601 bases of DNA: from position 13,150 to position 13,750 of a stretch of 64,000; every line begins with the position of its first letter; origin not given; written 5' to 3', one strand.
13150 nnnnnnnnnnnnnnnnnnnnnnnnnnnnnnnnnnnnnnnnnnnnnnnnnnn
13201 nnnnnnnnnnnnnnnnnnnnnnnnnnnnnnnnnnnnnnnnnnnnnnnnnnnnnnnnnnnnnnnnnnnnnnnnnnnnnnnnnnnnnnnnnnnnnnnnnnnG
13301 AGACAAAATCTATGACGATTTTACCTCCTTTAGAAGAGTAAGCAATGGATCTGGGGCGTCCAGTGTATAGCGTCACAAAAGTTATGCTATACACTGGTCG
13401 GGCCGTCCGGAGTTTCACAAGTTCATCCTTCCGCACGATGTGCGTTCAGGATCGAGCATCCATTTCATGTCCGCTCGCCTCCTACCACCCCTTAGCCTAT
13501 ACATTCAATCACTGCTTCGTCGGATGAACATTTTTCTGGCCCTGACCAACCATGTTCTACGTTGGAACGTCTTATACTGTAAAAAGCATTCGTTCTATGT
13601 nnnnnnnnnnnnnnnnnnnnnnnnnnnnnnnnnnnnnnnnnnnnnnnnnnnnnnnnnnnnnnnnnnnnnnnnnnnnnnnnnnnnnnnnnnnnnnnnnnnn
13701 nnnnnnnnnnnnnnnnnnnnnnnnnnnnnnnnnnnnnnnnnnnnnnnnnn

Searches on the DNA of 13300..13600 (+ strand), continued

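Call 64: search_with_rna_model(model_id=R2, sources=[L182, L183, L184, L185, L186, L187, L188, L189, L190, L191, L192, L193, L194, L195, L196, L197, L198, L199, L200, L201, L202, L203, L204, L205, L206, L207, L208, L209, L210, L211, L212, L213, L214, L215, L216, L217, L218, L219, L220, L221, L222, L223, L224, L225, L226, L227, L228, L229, L230, L231, L232, L233, L234, L235, L236, L237, L238, L239, L240, L241, L242, L243, L244, L245, L246, L247, L248, L249, L250, L251, L252, L253], filters=default, max_evalue=10, show_alignments=2)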
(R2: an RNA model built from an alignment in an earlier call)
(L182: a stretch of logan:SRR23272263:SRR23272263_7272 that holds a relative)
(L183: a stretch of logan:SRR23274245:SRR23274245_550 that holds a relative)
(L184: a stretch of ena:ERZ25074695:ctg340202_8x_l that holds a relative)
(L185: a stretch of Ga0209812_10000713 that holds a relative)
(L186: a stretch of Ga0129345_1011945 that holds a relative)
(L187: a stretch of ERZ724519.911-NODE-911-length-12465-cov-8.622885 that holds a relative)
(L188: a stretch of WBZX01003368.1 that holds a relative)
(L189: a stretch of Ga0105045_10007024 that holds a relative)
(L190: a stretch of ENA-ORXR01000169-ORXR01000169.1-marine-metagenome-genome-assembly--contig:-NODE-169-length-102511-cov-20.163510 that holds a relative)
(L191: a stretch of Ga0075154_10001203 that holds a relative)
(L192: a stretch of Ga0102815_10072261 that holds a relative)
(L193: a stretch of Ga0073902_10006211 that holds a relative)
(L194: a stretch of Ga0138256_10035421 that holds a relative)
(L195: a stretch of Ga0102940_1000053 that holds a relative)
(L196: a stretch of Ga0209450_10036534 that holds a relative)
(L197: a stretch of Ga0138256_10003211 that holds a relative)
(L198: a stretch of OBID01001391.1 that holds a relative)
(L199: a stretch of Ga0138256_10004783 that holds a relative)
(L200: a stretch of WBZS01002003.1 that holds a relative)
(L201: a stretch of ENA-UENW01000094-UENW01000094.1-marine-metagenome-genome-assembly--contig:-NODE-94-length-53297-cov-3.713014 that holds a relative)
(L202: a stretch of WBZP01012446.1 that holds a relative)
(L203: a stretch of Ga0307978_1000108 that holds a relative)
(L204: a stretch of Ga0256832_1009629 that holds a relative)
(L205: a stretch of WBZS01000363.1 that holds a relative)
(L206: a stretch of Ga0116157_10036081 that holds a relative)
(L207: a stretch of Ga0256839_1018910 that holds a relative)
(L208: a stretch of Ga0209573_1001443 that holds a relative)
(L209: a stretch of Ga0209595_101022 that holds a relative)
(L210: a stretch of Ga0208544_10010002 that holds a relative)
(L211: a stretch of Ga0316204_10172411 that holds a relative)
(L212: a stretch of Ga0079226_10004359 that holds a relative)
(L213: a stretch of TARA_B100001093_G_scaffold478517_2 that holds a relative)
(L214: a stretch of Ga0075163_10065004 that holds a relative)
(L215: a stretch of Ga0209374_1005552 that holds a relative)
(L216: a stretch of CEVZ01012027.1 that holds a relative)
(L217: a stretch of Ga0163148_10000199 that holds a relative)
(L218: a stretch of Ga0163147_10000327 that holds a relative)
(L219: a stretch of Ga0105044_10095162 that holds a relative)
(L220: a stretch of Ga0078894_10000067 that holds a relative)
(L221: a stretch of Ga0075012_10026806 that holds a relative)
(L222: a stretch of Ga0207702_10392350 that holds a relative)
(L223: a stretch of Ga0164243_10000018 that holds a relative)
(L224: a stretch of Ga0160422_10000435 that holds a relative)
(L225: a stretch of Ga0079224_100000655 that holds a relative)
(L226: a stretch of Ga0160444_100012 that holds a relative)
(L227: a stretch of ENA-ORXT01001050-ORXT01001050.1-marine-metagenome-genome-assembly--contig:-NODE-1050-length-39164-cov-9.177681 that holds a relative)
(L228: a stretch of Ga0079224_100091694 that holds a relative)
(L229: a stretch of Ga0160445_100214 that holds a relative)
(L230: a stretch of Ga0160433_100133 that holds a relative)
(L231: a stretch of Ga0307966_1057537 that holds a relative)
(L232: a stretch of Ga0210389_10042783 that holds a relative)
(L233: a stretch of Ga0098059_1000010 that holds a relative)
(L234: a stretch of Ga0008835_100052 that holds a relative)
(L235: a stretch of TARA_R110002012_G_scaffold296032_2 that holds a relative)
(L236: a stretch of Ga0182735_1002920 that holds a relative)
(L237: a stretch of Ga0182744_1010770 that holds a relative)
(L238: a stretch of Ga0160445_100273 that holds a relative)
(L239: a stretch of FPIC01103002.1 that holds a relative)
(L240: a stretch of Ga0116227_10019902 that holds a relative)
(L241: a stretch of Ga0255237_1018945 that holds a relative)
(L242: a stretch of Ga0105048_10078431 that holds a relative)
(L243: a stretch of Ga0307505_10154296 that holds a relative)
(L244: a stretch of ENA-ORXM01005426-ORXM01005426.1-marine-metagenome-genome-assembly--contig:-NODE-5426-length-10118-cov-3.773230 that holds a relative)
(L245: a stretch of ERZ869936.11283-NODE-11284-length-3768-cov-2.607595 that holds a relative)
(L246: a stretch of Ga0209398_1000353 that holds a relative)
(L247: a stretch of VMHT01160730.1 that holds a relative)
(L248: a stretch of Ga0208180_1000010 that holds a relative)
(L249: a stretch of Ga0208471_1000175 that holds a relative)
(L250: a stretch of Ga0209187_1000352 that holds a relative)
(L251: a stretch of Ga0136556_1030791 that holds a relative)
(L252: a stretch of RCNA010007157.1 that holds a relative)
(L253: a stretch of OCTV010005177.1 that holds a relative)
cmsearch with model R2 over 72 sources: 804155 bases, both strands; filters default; matches with E-value up to 10: 4.
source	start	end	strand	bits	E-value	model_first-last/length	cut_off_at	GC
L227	12862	12933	+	15.4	1.8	1-124/124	no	0.32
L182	7670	7761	-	13.7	4.2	1-124/124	no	0.28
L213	7398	7500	-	13.4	4.8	1-124/124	no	0.41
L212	2427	2557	-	12.2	8.4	1-124/124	no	0.35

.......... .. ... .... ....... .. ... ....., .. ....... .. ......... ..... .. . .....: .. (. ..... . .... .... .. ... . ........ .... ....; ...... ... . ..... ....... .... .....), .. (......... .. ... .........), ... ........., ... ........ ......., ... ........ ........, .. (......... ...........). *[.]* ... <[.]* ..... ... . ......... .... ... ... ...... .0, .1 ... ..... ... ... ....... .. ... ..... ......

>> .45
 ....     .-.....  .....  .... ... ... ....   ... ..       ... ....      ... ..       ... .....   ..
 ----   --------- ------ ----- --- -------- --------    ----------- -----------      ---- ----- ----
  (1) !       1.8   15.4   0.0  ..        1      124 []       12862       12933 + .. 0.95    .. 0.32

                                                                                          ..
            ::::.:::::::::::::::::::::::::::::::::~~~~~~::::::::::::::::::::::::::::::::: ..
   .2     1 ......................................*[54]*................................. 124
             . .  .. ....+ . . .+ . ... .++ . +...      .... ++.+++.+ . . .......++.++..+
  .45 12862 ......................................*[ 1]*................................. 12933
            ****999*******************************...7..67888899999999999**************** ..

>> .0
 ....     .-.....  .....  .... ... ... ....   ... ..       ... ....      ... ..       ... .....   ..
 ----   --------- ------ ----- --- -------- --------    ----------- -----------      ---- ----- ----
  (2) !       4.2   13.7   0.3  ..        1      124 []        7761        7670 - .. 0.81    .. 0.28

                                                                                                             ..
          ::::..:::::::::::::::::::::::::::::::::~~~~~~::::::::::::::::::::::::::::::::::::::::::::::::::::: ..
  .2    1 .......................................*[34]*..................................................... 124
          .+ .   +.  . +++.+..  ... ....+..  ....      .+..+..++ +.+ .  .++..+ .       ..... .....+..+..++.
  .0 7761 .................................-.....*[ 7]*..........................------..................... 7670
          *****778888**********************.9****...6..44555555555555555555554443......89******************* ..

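Call 79: search_with_rna_model(model_id=R2, sources=[L256, L254, L255], filters=off, max_evalue=10, show_alignments=3)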
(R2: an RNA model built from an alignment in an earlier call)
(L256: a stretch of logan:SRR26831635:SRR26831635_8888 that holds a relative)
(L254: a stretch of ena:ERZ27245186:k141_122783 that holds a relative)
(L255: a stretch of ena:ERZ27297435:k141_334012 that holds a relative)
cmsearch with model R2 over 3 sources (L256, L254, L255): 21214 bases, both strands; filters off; matches with E-value up to 10: 9.
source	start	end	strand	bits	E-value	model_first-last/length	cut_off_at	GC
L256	11405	11530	+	61.1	7.1e-12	1-124/124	no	0.51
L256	5630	5755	-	9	1.1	1-124/124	no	0.41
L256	2231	2346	+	6.7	3.5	1-124/124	no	0.37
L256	6500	6564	+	5.9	5.2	1-124/124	no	0.34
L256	6745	6840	-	5.7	5.6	1-124/124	no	0.3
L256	2327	2464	-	5.7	5.7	1-124/124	no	0.36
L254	1259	1336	-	5.1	7.6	1-124/124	no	0.47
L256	4871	4953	-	5.1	7.6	1-124/124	no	0.4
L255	646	705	+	5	7.8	1-124/124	no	0.43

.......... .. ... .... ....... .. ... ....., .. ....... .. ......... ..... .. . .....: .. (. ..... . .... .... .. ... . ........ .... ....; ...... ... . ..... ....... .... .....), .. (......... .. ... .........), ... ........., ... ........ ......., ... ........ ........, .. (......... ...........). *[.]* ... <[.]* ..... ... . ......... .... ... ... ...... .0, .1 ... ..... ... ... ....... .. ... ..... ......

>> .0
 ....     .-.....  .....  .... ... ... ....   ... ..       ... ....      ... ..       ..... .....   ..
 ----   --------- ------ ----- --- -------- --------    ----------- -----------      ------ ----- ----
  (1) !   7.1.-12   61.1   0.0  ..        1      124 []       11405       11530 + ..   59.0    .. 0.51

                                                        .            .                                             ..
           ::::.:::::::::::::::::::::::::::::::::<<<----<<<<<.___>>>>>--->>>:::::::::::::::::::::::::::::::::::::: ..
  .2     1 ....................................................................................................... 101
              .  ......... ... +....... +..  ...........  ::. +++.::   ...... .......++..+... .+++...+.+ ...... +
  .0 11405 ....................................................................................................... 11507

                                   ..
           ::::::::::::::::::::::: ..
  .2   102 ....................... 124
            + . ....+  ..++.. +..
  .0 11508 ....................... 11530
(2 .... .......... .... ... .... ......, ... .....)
